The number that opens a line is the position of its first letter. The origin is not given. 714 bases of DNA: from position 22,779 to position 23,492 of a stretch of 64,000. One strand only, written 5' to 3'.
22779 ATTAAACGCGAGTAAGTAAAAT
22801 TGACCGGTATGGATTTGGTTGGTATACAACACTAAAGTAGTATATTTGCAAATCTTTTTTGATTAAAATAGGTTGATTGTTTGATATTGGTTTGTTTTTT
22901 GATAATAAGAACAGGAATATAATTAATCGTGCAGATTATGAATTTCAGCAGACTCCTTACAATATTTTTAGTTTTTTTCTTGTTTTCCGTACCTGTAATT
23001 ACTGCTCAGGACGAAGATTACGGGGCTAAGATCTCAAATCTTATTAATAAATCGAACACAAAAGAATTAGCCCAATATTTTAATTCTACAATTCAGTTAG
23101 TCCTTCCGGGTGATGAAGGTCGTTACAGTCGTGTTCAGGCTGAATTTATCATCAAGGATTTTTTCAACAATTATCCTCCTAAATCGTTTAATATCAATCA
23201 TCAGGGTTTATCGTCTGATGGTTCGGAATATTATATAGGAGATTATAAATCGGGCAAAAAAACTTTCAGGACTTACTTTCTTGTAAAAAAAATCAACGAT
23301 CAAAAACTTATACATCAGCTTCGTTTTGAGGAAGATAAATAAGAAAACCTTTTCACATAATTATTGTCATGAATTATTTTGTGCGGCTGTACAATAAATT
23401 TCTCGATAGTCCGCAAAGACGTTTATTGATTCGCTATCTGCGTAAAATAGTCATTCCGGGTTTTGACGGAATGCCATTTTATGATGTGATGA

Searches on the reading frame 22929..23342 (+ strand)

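Call 60: search_protein_families(library=pfam, proteins=[window:22929-23342:+])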
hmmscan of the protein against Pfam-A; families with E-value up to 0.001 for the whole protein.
window:22929-23342:+ (137 aa): 1 family
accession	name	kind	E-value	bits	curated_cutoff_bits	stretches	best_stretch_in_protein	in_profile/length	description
PF16022.11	DUF4783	-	4.8e-32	110.5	24.1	1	34-134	3-102/102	Domain of unknown function (DUF4783)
